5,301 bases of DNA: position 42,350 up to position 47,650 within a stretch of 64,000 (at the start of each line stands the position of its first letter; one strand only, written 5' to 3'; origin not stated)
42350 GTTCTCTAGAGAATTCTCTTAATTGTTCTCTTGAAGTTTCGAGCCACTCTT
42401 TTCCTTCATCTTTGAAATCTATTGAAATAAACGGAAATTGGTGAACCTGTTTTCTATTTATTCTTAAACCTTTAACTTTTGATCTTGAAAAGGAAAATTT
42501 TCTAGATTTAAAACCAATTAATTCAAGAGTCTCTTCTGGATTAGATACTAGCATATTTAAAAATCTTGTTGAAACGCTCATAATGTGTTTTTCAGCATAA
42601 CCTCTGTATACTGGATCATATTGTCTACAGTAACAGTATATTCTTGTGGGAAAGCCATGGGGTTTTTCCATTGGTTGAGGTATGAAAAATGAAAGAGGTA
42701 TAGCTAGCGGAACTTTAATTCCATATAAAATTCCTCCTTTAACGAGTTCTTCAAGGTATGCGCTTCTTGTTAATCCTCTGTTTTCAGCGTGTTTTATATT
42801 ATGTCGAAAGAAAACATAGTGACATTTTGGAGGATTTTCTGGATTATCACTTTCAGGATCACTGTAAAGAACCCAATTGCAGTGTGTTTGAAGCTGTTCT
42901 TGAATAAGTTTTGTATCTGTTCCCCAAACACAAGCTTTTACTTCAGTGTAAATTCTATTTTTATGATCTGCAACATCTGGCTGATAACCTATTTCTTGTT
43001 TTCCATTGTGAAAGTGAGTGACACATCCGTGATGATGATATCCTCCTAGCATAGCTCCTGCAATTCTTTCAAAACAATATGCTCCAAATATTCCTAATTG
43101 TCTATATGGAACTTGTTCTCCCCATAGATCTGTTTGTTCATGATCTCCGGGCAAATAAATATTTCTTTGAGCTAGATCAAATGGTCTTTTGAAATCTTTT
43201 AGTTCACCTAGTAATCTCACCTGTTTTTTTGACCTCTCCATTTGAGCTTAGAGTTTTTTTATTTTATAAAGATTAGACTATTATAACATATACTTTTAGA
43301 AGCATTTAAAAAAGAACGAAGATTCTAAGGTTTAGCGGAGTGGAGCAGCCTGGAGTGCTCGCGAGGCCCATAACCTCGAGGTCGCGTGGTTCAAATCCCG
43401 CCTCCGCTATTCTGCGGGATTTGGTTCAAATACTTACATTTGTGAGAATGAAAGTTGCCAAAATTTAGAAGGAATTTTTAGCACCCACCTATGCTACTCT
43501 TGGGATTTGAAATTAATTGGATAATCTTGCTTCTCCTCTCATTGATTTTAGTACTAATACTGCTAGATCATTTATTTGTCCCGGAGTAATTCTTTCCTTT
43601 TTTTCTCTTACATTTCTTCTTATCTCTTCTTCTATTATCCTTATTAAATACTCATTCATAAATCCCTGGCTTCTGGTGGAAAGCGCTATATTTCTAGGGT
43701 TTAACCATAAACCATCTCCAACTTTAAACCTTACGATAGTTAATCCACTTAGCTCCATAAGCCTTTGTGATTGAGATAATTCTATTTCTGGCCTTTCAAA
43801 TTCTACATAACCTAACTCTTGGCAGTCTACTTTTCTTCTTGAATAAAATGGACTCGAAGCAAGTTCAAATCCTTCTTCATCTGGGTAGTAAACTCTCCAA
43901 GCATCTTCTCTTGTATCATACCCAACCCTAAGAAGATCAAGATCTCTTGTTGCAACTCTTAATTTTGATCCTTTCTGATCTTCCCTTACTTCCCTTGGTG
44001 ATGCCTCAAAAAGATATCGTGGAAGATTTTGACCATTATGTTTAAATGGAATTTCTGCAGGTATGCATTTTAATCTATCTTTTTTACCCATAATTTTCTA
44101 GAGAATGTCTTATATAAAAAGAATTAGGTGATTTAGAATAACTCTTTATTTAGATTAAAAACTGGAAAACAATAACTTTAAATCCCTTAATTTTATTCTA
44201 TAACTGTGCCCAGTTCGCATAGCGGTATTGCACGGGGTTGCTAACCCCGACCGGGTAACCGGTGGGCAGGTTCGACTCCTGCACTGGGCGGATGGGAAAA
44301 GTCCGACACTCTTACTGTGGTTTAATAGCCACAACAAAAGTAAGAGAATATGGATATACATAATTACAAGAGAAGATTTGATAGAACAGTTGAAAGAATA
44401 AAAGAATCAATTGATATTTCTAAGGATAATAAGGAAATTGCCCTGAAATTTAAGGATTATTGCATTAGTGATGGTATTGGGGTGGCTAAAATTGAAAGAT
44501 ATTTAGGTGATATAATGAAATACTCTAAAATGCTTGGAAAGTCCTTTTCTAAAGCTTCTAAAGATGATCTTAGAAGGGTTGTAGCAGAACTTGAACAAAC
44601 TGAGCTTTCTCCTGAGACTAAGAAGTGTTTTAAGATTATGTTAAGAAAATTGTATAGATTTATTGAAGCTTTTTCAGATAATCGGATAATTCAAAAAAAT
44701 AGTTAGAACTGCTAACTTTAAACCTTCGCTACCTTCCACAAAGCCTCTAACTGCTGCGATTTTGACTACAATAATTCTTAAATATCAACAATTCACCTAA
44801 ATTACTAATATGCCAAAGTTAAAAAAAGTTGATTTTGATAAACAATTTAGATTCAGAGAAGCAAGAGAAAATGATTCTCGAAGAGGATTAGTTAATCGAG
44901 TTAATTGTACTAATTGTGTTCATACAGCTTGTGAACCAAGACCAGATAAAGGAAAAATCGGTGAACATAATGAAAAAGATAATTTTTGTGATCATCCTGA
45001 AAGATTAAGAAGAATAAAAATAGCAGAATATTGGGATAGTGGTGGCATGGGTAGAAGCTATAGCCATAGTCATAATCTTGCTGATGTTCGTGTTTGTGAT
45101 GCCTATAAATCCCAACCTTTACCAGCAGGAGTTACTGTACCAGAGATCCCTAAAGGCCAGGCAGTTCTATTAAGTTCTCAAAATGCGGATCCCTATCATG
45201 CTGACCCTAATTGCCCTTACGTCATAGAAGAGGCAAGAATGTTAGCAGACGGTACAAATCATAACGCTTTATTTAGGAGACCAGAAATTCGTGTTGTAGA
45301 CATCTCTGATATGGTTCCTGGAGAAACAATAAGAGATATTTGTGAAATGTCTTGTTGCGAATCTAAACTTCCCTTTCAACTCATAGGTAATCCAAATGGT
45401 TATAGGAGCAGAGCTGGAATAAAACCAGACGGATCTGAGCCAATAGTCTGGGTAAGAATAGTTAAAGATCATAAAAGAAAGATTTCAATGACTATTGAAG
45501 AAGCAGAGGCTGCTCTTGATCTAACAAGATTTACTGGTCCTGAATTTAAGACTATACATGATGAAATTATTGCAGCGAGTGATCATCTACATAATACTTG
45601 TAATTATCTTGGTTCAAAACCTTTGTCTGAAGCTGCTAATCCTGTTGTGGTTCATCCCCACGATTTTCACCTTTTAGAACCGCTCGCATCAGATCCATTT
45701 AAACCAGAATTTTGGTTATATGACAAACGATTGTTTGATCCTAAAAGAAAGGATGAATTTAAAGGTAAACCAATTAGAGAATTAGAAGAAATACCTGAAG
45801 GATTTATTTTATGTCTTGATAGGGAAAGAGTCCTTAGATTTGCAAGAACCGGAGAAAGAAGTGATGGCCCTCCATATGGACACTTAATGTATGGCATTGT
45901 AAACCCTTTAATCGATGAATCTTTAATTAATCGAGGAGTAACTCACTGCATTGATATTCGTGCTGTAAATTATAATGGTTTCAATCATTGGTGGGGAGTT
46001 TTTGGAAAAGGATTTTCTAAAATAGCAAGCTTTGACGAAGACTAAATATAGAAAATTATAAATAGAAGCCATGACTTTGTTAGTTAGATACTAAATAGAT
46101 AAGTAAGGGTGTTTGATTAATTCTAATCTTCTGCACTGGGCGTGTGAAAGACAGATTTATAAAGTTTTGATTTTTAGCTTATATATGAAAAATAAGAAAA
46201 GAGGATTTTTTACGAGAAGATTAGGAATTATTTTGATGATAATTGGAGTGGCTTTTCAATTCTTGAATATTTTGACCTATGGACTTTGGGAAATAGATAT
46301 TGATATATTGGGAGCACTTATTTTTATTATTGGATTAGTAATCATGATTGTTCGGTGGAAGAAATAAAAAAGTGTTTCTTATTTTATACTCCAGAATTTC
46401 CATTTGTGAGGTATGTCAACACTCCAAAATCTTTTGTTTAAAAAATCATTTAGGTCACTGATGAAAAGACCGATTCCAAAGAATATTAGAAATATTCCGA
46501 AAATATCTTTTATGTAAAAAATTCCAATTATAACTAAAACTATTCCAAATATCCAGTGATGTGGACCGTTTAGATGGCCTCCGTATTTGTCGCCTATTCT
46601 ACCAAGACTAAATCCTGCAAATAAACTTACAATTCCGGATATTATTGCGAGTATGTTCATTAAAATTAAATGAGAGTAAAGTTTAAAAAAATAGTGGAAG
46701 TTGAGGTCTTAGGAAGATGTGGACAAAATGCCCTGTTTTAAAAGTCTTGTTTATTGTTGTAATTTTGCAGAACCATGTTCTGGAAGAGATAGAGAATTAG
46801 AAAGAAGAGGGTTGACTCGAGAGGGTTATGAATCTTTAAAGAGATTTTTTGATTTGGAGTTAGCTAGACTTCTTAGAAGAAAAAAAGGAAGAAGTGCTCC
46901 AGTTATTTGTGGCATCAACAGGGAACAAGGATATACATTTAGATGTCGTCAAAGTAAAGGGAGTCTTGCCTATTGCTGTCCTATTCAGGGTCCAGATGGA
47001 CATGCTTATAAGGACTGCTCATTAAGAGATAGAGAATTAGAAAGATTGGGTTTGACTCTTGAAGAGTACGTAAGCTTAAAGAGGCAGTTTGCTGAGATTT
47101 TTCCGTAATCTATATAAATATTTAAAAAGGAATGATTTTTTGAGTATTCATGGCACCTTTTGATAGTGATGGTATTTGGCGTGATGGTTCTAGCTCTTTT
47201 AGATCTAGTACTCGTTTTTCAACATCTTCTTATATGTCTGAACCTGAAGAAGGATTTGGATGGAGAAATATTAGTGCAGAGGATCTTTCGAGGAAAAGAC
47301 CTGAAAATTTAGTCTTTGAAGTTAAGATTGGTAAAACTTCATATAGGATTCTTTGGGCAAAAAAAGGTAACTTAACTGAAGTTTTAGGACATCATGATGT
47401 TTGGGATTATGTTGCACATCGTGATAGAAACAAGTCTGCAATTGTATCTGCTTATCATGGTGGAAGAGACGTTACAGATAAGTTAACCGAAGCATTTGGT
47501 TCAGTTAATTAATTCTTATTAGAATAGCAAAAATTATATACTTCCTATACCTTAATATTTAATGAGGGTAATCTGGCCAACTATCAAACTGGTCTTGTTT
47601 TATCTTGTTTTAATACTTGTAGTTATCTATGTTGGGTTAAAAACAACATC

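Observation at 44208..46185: tRNA-Ser-anchored 1.85-kb integrated element remnant with att-like direct repeats, a truncated integrase and a single large Cys/His-rich ORFan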

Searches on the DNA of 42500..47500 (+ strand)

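Call 10: search_rna_families(source=window, start=42500, end=47500, threshold=evalue, max_evalue=1, show_alignments=2)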
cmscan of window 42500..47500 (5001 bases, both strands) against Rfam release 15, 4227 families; matches with E-value up to 1: 3.
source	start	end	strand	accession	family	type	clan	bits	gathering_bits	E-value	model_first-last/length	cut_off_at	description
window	44208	44290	+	RF00005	tRNA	Gene; tRNA;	CL00001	53.6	29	7.8e-10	1-71/71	no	tRNA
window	43334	43409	+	RF00005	tRNA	Gene; tRNA;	CL00001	49.4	29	1.1e-08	1-71/71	no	tRNA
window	46348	46468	+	RF00267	snoR64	Gene; snRNA; snoRNA; CD-box;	-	23.8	45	0.48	1-94/94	no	Small nucleolar RNA R64/Z200 family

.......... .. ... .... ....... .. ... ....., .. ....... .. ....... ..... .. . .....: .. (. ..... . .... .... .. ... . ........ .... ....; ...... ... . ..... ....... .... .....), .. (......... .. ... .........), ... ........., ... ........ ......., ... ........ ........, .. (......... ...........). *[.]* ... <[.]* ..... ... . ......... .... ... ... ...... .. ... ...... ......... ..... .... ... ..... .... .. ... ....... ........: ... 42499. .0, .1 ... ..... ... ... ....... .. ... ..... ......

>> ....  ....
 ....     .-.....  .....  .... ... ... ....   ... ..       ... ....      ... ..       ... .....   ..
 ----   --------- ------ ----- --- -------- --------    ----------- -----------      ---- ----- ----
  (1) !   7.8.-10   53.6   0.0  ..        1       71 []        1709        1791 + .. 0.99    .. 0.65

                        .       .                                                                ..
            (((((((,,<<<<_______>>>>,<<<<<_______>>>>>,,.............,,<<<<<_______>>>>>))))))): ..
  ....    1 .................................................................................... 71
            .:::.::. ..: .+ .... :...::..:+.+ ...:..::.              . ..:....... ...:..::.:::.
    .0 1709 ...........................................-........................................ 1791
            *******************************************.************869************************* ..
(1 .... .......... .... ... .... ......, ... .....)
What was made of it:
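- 44208..44290 (+): tRNA-Ser(GCU), intact. Its 3' end is the attachment site (attB/attL). Rfam tRNA model, 53.6 bits, E 7.8e-10 (call 10).
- Checked: Rfam places it at 44208-44290 (53.6 bits, E 7.8e-10, all stems intact; call 10).
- Tried and rejected: Not detected by Rfam at E<=1 (call 10).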

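Call 90: search_rna_families(source=L018, start=9000, end=12500, threshold=evalue, max_evalue=1, show_alignments=3)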
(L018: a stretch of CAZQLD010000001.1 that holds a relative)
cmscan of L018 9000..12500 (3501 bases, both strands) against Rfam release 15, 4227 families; matches with E-value up to 1: 5.
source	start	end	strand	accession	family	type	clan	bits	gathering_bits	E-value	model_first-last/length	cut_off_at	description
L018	9398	9512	+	RF00005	tRNA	Gene; tRNA;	CL00001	54.2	29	3.9e-10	1-71/71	no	tRNA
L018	9873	9936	-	RF04354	Plastid-ycf2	Cis-reg;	-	23.7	65.7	0.11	1-75/75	no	Plastid-ycf2 5UTR RNA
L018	9028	9106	+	RF00300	snoZ221_snoR21b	Gene; snRNA; snoRNA; CD-box;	-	20.7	44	0.53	1-91/91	no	Small nucleolar RNA Z221/R21b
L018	9440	9513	-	RF04354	Plastid-ycf2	Cis-reg;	-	20.5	65.7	0.77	1-75/75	no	Plastid-ycf2 5UTR RNA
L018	9488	9684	+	RF04321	tmRNA_permuted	Gene;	-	20.3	47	0.27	36-93/213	no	permuted transfer-messenger RNA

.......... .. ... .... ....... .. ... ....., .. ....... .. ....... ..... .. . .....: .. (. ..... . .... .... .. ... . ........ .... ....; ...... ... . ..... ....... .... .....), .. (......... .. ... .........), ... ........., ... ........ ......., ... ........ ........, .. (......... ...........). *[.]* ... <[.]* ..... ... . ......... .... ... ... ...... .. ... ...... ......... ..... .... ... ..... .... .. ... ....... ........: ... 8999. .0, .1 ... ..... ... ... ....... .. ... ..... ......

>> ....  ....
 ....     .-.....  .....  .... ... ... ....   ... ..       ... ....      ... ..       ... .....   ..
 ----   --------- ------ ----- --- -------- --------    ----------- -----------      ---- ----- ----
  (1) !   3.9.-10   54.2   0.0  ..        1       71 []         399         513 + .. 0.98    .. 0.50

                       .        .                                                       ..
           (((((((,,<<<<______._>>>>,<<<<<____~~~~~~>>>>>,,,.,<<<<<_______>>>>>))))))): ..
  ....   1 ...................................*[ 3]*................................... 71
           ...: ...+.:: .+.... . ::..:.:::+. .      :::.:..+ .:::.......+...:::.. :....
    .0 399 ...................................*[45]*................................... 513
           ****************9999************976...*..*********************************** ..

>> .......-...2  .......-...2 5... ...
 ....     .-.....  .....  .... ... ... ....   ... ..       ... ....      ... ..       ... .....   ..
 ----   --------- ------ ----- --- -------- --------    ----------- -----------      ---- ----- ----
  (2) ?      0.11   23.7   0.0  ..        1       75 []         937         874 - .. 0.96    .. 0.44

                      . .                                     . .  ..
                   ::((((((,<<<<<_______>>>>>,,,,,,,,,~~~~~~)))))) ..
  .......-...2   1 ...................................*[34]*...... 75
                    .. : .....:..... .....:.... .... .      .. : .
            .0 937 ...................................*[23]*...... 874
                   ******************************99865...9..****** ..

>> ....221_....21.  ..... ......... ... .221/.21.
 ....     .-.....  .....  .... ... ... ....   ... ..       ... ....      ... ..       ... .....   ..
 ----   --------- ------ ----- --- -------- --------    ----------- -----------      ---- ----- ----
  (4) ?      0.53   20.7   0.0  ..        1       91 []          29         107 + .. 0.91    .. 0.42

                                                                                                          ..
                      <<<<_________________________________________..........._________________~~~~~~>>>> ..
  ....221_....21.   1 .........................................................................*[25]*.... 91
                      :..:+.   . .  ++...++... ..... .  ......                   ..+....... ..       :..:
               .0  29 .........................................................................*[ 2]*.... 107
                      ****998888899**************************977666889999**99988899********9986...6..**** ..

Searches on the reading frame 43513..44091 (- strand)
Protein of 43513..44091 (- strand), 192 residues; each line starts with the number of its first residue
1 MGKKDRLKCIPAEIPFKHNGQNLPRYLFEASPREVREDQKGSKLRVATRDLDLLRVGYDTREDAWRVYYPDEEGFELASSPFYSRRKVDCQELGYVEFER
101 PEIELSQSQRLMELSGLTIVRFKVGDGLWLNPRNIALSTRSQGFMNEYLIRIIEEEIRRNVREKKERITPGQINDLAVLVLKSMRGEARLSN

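Call 6: search_protein_families(library=pfam, proteins=[window:43513-44091:-], max_evalue=0.1)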
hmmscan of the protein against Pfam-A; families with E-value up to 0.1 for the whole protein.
window:43513-44091:- (192 aa): 0 families

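Call 36: find_encoding_contigs(protein=window:43513-44091:-, flank=8000, max_places=8)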
Protein window:43513-44091:- (192 aa): 5 contigs read that carry it; 1 place shown.
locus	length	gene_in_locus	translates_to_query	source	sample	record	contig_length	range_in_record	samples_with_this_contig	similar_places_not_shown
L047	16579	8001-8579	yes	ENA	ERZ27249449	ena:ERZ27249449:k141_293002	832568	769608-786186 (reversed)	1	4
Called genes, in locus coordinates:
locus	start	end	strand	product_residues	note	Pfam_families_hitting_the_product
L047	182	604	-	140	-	-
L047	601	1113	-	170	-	PF22769:DCD (weak), PF00692:dUTPase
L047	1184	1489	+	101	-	PF01741:MscL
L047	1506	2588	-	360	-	PF00579:tRNA-synt_1b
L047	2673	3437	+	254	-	PF00398:RrnaAD, PF05869:Dam (weak)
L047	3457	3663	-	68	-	PF23477:zf_Tbcl_2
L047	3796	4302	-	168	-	-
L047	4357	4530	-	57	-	-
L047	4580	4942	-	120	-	-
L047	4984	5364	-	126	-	-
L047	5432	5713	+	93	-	-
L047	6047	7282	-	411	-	-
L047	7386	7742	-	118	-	-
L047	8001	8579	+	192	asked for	-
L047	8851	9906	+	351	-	-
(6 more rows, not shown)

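Call 61: search_protein_families(library=phrogs, proteins=[window:43513-44088:-], max_evalue=0.01)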
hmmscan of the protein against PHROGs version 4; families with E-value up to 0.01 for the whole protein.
window:43513-44088:- (191 aa): 0 families

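Call 63: search_protein_families(library=padloc, proteins=[window:43513-44088:-], max_evalue=0.01)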
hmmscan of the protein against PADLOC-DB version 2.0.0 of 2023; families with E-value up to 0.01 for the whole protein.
window:43513-44088:- (191 aa): 0 families

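Call 64: search_protein_families(library=ncbifam, proteins=[window:43513-44088:-], max_evalue=0.01)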
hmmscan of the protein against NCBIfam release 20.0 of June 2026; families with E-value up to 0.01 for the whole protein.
window:43513-44088:- (191 aa): 0 families
